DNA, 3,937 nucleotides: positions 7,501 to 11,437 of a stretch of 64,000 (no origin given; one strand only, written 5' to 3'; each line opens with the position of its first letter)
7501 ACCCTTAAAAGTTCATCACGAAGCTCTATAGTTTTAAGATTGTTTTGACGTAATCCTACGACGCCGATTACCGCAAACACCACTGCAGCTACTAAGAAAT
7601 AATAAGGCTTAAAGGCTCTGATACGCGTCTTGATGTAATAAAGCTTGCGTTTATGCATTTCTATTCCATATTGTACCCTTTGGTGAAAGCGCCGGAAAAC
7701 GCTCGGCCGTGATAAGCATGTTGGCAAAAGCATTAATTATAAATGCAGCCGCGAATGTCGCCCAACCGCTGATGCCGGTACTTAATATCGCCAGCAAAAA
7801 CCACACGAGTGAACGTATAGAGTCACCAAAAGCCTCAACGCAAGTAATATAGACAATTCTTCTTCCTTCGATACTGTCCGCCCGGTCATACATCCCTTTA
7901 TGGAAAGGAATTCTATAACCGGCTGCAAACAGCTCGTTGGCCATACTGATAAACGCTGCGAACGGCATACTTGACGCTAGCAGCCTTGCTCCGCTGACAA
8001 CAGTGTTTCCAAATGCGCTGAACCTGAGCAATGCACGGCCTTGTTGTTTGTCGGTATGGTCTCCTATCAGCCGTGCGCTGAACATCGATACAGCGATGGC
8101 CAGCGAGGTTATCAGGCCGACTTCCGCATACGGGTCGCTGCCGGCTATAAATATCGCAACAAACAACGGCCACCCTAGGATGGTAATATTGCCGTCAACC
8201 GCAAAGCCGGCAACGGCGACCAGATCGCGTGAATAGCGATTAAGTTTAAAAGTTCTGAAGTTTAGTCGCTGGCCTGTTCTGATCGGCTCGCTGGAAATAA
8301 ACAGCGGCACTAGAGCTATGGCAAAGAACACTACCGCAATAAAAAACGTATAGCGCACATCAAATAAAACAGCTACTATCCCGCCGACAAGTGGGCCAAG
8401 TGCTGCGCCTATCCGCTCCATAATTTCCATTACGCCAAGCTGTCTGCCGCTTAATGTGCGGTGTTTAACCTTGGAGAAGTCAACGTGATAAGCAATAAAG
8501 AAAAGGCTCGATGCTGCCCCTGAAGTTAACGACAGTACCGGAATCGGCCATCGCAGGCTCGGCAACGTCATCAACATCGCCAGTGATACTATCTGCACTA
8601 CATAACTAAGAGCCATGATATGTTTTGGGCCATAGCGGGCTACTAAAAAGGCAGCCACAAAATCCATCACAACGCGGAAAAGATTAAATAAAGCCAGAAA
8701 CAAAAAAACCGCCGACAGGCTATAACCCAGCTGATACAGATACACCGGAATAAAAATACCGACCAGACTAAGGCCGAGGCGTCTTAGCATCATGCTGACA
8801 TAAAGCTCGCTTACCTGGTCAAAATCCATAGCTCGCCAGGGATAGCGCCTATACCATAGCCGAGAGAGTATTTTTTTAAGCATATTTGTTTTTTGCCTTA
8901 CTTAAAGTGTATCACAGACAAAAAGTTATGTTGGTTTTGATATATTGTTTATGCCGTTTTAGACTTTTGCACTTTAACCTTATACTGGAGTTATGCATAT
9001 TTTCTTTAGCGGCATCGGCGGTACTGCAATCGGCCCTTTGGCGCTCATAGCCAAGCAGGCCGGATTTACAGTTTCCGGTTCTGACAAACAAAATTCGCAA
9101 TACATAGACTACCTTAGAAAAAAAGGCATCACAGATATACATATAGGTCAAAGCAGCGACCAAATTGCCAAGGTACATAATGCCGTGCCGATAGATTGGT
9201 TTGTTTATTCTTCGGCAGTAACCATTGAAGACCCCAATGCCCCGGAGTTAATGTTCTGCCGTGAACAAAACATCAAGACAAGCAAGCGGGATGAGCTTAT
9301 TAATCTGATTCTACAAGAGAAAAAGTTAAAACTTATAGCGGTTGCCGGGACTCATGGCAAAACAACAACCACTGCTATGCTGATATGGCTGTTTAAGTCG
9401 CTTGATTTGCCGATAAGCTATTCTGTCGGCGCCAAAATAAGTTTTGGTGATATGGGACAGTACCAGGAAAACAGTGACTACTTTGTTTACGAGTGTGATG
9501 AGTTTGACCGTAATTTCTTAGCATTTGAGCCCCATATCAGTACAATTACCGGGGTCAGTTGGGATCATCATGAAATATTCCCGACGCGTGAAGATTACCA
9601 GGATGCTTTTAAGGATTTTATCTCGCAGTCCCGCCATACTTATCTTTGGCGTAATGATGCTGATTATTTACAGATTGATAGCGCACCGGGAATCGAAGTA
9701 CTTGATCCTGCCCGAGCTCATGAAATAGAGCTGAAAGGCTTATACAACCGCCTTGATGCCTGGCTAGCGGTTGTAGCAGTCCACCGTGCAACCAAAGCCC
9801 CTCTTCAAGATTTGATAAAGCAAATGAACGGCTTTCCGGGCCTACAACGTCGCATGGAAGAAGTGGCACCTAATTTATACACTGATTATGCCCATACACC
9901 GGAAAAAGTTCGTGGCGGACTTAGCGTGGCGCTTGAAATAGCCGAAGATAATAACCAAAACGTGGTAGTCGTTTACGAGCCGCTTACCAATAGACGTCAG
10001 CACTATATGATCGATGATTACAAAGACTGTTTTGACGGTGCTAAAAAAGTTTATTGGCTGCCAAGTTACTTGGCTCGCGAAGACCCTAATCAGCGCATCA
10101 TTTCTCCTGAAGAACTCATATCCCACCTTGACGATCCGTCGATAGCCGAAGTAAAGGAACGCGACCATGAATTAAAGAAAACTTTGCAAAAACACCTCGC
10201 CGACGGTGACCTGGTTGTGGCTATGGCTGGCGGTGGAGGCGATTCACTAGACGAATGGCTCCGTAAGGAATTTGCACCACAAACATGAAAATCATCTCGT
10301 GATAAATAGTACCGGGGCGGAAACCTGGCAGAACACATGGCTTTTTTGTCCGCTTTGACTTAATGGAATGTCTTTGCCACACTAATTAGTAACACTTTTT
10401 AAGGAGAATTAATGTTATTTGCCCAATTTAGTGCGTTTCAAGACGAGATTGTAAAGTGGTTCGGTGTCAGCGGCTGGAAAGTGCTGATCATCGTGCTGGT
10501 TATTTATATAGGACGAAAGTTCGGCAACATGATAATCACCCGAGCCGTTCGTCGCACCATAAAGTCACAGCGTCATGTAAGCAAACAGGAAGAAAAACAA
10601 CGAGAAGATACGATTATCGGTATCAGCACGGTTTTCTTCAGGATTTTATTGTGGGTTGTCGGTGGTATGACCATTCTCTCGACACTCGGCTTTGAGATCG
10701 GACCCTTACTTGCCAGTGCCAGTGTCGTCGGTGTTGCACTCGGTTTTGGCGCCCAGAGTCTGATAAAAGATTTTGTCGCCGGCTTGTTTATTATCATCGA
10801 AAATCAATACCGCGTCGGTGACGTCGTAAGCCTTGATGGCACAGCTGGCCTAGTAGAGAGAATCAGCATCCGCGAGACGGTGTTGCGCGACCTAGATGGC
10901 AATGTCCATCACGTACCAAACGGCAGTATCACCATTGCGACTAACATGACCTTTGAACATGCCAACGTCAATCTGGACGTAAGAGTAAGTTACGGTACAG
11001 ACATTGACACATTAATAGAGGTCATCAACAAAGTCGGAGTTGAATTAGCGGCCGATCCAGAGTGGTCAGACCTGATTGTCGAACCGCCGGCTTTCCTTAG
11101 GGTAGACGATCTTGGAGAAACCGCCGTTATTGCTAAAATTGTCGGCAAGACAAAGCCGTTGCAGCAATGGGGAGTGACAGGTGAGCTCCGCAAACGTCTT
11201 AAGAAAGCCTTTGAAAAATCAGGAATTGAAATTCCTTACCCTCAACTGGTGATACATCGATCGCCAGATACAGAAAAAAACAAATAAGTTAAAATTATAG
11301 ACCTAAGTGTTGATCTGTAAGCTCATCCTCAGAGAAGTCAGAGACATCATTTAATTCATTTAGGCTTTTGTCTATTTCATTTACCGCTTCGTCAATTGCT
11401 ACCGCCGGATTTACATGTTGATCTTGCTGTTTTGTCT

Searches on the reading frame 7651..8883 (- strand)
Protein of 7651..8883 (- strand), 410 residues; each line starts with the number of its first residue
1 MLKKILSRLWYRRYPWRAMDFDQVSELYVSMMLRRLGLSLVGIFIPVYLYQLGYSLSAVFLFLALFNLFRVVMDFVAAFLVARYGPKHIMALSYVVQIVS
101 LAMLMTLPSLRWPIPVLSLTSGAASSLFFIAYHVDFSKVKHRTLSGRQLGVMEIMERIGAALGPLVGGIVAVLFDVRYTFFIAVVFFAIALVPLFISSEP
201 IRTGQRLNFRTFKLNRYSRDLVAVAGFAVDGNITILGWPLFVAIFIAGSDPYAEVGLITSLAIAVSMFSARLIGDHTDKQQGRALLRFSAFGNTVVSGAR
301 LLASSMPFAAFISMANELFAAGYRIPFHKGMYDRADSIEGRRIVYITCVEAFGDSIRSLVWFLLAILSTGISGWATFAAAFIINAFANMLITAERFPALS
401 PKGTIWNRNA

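Call 29: search_protein_families(library=pfam, proteins=[window:7651-8883:-], max_evalue=0.00001)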
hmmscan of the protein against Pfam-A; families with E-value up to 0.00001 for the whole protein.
window:7651-8883:- (410 aa): 2 families
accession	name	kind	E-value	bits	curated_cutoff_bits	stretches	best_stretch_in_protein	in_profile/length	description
PF07690.21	MFS_1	-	1.1e-18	67.7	33.4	1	28-306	2-291/347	Major Facilitator Superfamily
PF12832.13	MFS_1_like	-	2.4e-10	40.5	25.2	1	23-181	213-372/373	MFS_1 like family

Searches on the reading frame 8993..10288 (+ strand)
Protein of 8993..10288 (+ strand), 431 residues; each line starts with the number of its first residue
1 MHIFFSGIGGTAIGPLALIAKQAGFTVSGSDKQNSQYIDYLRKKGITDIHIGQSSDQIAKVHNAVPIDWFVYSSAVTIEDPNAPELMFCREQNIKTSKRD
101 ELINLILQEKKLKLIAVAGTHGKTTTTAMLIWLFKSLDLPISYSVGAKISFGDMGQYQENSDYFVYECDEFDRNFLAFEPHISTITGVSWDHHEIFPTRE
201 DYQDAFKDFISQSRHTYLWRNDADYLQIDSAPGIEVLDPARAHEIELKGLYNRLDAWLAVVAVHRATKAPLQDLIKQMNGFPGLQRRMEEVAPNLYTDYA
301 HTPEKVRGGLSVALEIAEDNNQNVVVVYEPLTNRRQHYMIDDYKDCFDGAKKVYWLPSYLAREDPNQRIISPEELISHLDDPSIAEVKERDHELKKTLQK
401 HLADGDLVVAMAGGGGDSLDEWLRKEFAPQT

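Call 29: search_protein_families(library=pfam, proteins=[window:8993-10288:+], max_evalue=0.00001)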
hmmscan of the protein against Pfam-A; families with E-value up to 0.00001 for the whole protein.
window:8993-10288:+ (431 aa): 3 families
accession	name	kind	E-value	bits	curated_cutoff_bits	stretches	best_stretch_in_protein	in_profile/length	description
PF01225.30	Mur_ligase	-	3.6e-13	50.1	21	1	2-109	1-93/95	Mur ligase family, catalytic domain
PF08245.18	Mur_ligase_M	-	4e-10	40.4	24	1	117-215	1-115/200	Mur ligase middle domain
PF02875.26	Mur_ligase_C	-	1.1e-07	33.1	28.4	1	286-412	1-125/127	Mur ligase, glutamate ligase domain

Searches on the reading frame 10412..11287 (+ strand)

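Call 29: search_protein_families(library=pfam, proteins=[window:10412-11287:+], max_evalue=0.00001)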
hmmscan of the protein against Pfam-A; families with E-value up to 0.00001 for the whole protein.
window:10412-11287:+ (291 aa): 3 families
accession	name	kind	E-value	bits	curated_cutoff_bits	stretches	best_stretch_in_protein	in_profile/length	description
PF00924.24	MS_channel_2nd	-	1.3e-17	64.1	20.2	1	117-176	2-63/68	Mechanosensitive ion channel, beta-domain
PF21082.3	MS_channel_3rd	-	2.9e-09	37.7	21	1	186-274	1-88/88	Mechanosensitive ion channel MscS, C-terminal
PF21088.3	MS_channel_1st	-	1.9e-08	34.6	23.1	1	76-115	3-42/42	Mechanosensitive ion channel, transmembrane helices 2/3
